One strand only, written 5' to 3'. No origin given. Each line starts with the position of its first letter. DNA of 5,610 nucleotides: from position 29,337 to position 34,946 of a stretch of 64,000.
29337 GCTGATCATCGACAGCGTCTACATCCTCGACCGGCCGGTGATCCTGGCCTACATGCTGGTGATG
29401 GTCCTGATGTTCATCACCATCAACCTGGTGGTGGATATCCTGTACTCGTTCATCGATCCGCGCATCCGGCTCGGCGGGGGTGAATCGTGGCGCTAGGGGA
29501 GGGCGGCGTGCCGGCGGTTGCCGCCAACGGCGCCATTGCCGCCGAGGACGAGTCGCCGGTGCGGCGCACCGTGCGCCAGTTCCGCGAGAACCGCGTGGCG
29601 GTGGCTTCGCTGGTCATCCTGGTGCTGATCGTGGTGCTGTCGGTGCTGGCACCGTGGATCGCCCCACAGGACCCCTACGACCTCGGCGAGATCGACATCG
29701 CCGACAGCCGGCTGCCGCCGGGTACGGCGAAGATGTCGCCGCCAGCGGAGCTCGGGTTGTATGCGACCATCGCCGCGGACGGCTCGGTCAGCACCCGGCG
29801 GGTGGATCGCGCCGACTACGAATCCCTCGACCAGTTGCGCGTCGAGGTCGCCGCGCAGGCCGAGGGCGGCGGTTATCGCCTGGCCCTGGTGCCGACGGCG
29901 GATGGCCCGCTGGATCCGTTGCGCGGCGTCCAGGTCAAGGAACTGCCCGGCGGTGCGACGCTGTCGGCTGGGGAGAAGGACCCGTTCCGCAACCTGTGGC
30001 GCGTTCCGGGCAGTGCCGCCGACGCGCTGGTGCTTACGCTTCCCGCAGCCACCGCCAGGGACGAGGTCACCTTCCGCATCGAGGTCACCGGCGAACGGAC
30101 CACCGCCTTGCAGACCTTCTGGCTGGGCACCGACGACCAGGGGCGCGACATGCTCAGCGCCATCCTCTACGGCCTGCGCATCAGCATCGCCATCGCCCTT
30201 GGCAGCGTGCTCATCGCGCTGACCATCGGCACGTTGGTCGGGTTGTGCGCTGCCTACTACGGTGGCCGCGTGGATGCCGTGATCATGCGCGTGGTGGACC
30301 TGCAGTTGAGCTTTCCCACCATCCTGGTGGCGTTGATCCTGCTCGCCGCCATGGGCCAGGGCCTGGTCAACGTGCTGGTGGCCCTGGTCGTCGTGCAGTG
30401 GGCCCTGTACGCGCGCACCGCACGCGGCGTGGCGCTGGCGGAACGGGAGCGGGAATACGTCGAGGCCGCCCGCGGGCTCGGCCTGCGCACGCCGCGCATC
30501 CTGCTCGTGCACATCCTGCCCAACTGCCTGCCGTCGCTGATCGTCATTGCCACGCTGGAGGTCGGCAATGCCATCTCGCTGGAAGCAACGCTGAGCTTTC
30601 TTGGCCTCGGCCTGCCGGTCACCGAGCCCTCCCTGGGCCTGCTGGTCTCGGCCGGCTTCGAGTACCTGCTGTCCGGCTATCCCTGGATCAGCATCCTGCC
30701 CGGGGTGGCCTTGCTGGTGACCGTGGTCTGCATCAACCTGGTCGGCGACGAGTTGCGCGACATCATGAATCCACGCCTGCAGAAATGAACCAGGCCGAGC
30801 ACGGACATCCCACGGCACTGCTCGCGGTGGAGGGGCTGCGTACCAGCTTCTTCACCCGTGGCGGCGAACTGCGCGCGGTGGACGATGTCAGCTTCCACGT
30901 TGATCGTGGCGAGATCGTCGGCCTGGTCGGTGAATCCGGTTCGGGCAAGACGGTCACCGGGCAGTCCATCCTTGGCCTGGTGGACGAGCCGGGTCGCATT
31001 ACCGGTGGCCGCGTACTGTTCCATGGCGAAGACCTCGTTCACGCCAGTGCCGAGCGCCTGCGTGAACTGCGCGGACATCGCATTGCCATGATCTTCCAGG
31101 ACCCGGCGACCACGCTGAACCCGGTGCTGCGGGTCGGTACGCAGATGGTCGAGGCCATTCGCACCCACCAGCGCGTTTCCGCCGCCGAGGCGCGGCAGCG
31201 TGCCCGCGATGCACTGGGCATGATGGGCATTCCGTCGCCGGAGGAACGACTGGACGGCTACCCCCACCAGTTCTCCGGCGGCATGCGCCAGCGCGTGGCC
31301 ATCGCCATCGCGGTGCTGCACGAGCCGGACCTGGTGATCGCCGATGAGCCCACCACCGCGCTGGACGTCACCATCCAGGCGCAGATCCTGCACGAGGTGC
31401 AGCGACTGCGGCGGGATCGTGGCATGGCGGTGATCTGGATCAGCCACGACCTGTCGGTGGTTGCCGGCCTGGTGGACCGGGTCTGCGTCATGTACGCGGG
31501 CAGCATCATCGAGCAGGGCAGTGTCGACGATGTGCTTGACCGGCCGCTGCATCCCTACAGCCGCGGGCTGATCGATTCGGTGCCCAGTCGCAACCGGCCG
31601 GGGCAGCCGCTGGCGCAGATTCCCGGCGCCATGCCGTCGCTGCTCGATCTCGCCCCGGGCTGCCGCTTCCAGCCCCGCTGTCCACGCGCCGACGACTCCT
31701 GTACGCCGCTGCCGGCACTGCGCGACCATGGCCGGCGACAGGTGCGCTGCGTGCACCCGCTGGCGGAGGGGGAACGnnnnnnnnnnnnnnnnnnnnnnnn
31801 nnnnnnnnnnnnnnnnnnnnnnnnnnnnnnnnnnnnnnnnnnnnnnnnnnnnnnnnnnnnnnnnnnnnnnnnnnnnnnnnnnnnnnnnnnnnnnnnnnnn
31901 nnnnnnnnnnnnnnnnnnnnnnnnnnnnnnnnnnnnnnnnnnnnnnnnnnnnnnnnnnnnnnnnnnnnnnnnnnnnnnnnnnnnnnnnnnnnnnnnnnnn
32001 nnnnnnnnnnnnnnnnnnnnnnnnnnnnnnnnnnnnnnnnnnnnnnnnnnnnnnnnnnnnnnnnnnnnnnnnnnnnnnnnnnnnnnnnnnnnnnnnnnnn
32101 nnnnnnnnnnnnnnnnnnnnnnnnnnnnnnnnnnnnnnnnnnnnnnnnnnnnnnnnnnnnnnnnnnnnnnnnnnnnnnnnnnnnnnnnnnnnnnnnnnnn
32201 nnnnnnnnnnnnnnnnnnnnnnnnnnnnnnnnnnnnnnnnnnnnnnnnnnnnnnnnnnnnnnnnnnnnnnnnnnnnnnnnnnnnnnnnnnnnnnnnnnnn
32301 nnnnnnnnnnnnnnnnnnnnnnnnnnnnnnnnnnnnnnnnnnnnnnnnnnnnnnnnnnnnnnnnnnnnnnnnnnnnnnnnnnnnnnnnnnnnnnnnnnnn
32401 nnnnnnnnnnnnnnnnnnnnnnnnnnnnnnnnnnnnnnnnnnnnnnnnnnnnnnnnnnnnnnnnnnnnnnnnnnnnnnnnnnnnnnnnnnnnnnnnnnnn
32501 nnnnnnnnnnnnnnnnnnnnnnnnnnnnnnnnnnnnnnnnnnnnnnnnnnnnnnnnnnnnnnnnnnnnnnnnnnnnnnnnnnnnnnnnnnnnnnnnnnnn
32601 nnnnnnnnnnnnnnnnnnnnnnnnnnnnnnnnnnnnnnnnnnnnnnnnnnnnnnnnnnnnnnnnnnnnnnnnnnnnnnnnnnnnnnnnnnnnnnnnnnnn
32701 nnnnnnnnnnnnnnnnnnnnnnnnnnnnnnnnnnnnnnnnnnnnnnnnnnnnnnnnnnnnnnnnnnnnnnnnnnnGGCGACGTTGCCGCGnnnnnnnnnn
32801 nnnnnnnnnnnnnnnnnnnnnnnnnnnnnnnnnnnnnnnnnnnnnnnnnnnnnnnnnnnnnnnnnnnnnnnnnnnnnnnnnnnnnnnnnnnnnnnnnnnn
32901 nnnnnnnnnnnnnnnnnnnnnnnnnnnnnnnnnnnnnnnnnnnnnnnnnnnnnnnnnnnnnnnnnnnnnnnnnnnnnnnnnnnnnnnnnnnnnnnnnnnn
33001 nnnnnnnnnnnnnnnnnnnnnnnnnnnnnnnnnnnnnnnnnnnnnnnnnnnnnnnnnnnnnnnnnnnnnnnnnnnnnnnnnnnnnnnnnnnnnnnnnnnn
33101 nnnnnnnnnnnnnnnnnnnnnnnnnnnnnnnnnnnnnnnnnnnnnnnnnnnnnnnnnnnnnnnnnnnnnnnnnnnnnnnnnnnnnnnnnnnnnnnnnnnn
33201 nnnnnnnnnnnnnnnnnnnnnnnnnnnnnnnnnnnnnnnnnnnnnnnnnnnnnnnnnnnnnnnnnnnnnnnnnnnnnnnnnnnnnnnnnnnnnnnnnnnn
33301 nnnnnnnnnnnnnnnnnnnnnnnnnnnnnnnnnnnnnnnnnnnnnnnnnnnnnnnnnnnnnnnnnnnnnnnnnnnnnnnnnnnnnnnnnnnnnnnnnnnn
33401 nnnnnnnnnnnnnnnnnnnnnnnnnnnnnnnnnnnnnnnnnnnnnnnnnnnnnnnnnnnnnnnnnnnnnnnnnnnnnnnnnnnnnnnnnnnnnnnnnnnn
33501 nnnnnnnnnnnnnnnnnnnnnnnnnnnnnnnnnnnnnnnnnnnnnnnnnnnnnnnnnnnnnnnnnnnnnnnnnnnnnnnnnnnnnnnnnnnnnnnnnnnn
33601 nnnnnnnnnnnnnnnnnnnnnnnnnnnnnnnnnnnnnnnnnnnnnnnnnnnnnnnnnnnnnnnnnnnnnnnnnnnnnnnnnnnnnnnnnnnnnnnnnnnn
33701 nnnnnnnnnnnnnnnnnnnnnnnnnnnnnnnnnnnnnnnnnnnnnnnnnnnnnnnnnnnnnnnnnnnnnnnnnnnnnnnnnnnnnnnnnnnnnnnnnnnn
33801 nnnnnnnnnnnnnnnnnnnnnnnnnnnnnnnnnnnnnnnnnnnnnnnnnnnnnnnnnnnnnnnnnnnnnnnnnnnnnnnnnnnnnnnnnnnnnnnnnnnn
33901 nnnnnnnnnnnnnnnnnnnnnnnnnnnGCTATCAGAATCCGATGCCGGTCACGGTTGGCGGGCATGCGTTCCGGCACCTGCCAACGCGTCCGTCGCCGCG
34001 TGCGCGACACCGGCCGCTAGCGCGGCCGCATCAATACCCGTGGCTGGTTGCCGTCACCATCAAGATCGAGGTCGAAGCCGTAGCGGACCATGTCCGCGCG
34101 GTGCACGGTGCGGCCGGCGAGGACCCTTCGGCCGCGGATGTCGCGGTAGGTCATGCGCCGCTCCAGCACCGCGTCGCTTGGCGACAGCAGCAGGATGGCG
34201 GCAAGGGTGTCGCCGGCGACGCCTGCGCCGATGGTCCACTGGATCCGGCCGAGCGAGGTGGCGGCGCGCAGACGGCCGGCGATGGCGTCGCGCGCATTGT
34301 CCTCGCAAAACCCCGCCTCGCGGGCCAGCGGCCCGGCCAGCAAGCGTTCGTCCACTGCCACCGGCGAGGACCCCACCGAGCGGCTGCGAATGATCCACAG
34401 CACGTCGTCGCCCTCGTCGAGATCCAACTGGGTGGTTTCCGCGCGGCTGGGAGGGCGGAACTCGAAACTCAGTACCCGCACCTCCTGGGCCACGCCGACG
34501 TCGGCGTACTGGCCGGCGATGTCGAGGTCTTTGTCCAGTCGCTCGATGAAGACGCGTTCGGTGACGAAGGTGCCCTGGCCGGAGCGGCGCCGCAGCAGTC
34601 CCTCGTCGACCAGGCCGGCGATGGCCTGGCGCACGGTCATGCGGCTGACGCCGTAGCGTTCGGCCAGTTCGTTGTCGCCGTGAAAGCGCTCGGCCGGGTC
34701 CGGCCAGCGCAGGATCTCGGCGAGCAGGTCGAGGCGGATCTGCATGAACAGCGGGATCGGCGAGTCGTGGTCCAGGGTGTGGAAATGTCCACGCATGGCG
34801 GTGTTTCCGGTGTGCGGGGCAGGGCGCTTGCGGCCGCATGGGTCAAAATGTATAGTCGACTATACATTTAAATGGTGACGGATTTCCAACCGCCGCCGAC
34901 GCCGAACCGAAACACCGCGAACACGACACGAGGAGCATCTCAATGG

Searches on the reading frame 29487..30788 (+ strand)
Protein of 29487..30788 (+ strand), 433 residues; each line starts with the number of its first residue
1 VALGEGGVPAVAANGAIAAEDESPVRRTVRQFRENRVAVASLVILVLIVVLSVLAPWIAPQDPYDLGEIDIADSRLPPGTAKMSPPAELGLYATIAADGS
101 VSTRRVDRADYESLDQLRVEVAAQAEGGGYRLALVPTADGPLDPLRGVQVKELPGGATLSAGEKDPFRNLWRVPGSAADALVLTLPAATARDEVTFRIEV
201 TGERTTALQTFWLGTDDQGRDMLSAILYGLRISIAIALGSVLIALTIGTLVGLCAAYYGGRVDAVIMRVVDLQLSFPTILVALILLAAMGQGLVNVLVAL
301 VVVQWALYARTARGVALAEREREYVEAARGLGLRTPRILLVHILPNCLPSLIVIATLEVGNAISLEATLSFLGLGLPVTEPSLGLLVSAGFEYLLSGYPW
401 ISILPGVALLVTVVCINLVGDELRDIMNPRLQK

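Call 25: search_protein_families(library=pfam, proteins=[window:29487-30788:+])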
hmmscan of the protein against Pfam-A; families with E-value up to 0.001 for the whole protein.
window:29487-30788:+ (433 aa): 2 families
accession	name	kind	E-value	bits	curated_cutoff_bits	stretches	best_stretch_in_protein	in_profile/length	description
PF00528.27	BPD_transp_1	-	5.7e-32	111.4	26.4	1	248-432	1-183/184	Binding-protein-dependent transport system inner membrane component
PF12911.12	OppC_N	-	1.9e-15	56.9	23.9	1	23-78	1-53/53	N-terminal TM domain of oligopeptide transport permease C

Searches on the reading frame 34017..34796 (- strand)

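Call 69: search_protein_families(library=pfam, proteins=[window:34017-34796:-], max_evalue=0.0001)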
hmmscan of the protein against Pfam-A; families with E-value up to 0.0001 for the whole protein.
window:34017-34796:- (259 aa): 4 families
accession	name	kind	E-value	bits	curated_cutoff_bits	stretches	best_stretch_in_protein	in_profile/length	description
PF07702.18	UTRA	-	3.1e-13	50.2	23.8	1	104-237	6-140/141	UTRA domain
PF00392.27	GntR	-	4.2e-13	49.2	27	1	42-78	28-64/64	Bacterial regulatory proteins, gntR family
PF08220.18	HTH_DeoR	-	8e-05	22.8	21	0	42-73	18-49/57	DeoR-like helix-turn-helix domain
PF25213.1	HVO_A0261_N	-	8.2e-05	22.8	35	0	38-74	24-60/86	HVO_A0261 N-terminal domain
